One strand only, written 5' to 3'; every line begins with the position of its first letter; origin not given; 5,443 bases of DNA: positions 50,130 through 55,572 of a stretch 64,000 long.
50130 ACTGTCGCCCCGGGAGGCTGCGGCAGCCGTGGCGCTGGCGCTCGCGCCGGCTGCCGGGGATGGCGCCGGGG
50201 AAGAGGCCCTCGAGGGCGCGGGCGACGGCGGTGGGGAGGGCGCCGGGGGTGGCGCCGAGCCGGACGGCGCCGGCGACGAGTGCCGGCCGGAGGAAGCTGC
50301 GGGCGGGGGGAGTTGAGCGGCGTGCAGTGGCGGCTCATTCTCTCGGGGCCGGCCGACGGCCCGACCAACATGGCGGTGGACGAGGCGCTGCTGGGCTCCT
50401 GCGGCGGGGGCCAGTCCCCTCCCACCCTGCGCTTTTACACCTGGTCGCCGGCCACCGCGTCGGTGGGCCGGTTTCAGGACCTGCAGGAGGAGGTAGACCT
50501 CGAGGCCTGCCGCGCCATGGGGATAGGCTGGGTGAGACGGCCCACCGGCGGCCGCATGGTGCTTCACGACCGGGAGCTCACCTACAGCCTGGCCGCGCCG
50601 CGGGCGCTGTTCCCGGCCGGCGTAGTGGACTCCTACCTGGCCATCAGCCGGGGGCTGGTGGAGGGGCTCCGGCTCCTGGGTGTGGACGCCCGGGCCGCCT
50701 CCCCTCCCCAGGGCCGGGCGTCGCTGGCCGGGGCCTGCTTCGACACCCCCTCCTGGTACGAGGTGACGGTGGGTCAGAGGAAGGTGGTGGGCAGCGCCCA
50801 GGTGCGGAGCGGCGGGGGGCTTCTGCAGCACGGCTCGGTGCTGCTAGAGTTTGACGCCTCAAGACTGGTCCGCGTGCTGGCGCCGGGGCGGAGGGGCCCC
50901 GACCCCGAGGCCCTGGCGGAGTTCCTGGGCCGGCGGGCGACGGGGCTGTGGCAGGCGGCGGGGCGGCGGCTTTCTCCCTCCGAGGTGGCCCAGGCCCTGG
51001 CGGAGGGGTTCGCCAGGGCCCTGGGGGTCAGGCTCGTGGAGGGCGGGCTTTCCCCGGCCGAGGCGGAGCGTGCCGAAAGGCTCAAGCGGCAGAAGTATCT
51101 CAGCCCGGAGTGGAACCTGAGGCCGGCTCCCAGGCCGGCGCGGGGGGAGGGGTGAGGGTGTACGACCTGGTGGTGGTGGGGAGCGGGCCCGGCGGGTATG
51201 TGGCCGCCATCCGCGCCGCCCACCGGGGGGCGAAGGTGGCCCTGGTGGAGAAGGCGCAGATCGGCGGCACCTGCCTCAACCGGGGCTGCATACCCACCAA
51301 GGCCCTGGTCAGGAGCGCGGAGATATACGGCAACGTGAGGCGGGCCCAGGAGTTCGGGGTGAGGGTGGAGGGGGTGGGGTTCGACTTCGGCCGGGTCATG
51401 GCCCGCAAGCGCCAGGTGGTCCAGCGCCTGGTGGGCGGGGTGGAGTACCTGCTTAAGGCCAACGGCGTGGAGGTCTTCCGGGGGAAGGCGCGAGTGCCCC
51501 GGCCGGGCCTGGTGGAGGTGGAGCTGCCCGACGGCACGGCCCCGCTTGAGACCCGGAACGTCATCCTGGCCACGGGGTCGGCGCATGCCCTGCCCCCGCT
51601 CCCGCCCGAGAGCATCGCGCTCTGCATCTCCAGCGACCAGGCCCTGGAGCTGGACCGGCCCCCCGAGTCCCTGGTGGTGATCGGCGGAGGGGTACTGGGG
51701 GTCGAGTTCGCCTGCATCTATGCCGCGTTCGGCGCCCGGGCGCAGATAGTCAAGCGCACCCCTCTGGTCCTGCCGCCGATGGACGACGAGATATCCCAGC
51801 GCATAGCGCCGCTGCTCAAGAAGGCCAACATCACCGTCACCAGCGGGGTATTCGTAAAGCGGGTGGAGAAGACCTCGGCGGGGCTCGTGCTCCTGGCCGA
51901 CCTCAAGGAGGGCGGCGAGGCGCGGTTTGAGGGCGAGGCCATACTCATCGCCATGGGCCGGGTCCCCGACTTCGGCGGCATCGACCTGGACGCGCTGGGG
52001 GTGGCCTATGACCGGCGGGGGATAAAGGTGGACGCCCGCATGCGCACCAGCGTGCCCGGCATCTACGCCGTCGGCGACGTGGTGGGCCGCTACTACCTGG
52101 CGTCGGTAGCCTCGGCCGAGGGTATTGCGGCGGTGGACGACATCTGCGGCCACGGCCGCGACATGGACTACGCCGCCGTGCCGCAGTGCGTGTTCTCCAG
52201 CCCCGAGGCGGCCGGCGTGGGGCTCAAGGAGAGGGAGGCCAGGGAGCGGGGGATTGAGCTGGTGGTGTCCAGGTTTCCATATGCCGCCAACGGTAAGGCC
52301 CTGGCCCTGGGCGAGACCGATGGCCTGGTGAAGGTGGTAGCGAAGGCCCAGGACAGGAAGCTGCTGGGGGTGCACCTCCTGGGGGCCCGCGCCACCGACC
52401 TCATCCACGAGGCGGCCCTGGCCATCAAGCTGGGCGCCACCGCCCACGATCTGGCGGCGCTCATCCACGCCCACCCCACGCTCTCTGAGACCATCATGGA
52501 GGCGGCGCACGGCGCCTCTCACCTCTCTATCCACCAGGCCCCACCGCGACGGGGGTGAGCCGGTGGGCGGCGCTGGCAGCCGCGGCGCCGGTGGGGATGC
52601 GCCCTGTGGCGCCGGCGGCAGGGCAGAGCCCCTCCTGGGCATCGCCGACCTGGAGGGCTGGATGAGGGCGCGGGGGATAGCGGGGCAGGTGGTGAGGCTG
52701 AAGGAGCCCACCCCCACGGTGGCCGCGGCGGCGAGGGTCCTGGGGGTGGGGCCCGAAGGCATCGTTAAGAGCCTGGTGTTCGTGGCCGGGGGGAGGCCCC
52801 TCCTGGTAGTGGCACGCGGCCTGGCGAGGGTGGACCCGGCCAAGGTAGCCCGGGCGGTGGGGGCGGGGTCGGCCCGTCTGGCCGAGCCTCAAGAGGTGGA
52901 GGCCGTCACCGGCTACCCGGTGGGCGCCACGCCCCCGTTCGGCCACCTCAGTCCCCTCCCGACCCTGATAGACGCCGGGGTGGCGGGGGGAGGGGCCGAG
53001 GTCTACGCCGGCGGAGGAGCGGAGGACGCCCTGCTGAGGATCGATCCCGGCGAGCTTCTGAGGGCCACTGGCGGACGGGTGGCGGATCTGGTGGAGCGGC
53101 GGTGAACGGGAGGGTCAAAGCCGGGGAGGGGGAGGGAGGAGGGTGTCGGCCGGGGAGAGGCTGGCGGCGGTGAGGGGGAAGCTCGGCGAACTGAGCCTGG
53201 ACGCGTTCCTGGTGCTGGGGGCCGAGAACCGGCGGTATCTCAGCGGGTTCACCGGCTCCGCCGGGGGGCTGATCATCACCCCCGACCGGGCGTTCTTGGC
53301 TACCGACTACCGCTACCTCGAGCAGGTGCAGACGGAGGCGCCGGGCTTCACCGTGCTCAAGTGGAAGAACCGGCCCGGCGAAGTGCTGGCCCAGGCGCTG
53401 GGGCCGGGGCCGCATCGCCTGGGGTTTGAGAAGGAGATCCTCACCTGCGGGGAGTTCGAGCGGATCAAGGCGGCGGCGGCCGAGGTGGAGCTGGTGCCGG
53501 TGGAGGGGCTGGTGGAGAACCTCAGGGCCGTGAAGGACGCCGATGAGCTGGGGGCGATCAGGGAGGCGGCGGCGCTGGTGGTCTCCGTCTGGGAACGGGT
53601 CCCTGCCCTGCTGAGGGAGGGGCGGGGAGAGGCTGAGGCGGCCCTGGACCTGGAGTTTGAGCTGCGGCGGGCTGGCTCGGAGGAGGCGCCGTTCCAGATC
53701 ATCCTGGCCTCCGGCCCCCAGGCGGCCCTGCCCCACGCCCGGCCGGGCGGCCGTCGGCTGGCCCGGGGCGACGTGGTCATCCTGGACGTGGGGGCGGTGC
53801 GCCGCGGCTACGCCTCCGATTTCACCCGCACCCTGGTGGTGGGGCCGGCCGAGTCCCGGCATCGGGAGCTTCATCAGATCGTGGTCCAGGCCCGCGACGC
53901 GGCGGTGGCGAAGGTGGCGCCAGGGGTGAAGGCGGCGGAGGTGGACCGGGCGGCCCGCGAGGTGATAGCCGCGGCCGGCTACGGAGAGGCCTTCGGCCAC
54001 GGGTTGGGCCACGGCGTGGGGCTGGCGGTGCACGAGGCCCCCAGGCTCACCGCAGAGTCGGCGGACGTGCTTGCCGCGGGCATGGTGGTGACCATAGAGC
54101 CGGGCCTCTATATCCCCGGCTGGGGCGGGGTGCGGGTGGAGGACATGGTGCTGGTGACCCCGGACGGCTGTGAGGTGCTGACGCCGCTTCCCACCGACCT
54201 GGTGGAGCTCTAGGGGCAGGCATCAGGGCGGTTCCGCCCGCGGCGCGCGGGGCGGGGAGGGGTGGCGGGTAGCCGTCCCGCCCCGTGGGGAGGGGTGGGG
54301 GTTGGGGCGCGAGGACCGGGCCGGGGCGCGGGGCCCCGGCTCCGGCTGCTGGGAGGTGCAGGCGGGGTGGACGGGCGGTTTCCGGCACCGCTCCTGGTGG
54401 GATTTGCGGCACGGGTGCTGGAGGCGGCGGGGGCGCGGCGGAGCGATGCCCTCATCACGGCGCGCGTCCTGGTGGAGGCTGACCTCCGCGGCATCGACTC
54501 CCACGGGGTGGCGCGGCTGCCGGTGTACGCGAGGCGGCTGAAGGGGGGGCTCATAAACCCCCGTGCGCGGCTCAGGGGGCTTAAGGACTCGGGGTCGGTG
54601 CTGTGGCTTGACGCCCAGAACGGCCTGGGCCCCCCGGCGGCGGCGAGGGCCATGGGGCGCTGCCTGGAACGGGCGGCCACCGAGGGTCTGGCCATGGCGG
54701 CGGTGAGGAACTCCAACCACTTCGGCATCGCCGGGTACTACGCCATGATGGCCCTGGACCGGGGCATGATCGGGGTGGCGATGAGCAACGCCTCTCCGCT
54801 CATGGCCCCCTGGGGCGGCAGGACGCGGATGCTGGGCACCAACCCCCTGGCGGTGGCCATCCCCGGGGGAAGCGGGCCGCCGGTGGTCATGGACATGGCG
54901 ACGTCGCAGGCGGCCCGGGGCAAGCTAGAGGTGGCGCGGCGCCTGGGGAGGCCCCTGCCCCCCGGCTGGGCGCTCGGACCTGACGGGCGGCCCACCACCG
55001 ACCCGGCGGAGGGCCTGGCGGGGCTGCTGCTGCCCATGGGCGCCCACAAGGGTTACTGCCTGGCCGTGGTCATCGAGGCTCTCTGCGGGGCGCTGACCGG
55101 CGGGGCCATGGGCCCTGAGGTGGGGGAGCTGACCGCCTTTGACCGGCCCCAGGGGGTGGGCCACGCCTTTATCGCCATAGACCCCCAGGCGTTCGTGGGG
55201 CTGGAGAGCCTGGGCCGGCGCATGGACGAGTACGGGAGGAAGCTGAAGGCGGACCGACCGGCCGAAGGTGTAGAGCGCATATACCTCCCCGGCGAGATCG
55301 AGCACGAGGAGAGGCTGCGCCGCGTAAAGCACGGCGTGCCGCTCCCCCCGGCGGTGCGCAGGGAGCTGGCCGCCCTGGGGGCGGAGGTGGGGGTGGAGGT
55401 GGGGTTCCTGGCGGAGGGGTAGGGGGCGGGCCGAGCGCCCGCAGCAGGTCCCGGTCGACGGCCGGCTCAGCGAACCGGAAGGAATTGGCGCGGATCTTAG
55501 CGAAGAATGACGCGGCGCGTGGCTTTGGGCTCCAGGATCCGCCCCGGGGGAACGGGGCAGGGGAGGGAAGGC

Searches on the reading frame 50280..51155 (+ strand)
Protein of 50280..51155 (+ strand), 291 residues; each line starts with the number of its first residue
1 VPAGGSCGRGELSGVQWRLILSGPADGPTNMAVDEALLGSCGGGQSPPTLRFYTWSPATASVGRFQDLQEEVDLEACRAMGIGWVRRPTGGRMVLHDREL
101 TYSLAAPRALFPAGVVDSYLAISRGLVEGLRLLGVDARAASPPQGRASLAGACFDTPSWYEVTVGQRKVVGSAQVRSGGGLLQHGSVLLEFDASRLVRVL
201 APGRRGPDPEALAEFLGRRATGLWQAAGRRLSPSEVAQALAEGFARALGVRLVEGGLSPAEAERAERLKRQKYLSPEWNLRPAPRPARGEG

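Call 53: search_protein_families(library=pfam, proteins=[window:50280-51155:+], max_evalue=0.001)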
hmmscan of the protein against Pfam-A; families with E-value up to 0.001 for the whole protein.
window:50280-51155:+ (291 aa): 2 families
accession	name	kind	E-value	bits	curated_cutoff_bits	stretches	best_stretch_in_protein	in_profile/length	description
PF21948.1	LplA-B_cat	-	5.1e-38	131.5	27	1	28-245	3-200/200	Lipoyl protein ligase A/B catalytic domain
PF03099.24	BPL_LplA_LipB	-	1.9e-14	54.2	21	1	63-192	2-133/133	Biotin/lipoate A/B protein ligase family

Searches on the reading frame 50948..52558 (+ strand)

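Call 53: search_protein_families(library=pfam, proteins=[window:50948-52558:+], max_evalue=0.001)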
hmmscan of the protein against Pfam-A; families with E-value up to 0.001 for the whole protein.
window:50948-52558:+ (536 aa): 9 families
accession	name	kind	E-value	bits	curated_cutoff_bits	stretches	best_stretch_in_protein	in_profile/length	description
PF07992.20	Pyr_redox_2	-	9.6e-66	222.6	26.1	1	72-392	1-291/291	Pyridine nucleotide-disulphide oxidoreductase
PF02852.28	Pyr_redox_dim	-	1.6e-36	125.3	25.3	1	411-520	1-110/110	Pyridine nucleotide-disulphide oxidoreductase, dimerisation domain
PF00070.33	Pyr_redox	-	8e-18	65.2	22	1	242-313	2-73/82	Pyridine nucleotide-disulphide oxidoreductase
PF13738.12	Pyr_redox_3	-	1.7e-11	44.3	30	1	199-376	122-305/305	Pyridine nucleotide-disulphide oxidoreductase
PF00890.30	FAD_binding_2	-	2.8e-08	33.8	20.4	1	73-106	1-35/414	FAD binding domain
PF12831.13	FAD_oxidored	-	2.9e-08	33.9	27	1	73-118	1-47/416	FAD dependent oxidoreductase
PF01134.28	GIDA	-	6e-08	32.6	22.1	1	73-132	1-58/391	Glucose inhibited division protein A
PF03486.20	HI0933_like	-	0.00012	22.1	50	1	73-105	2-34/244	HI0933-like protein Rossmann domain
PF13450.12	NAD_binding_8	-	0.00013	22.6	21.9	1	76-109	1-35/68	NAD(P)-binding Rossmann-like domain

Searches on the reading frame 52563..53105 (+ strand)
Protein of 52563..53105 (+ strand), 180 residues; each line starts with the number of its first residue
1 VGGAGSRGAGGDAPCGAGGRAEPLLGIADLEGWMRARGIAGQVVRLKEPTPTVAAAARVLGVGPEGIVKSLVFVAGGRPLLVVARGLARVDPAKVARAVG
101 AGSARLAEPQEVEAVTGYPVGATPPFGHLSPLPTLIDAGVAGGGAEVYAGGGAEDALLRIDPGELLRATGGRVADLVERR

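Call 53: search_protein_families(library=pfam, proteins=[window:52563-53105:+], max_evalue=0.001)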
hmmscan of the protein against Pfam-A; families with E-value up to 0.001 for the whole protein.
window:52563-53105:+ (180 aa): 1 family
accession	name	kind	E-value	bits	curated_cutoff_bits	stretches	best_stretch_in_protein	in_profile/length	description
PF04073.20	tRNA_edit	-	1.3e-27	96.8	25.5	1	48-167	2-122/123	Aminoacyl-tRNA editing domain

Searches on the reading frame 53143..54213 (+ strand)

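Call 53: search_protein_families(library=pfam, proteins=[window:53143-54213:+], max_evalue=0.001)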
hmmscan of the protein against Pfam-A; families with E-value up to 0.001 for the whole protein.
window:53143-54213:+ (356 aa): 2 families
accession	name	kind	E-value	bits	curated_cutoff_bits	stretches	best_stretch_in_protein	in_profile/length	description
PF00557.29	Peptidase_M24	-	3.7e-66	223.3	23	1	138-340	2-208/208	Metallopeptidase family M24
PF01321.24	Creatinase_N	-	4e-28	99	22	1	6-130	1-128/128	Creatinase/Prolidase N-terminal domain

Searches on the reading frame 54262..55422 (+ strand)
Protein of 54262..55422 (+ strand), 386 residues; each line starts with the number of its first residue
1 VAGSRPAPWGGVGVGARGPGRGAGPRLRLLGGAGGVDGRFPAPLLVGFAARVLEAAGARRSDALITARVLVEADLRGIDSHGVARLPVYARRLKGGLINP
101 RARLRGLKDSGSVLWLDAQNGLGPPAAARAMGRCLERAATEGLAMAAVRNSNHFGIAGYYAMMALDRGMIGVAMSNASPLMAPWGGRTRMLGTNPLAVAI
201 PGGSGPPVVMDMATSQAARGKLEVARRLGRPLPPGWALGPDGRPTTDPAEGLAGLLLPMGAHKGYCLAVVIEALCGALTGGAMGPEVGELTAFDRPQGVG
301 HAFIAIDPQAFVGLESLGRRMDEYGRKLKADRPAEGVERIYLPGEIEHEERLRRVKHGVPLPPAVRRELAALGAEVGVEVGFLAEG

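Call 55: search_protein_families(library=pfam, proteins=[window:54262-55422:+], max_evalue=0.001)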
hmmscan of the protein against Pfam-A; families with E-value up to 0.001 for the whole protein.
window:54262-55422:+ (386 aa): 1 family
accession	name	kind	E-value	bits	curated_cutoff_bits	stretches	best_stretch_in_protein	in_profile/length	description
PF02615.19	Ldh_2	-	2.4e-127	425.1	38.8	1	46-369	7-332/333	Malate/L-lactate dehydrogenase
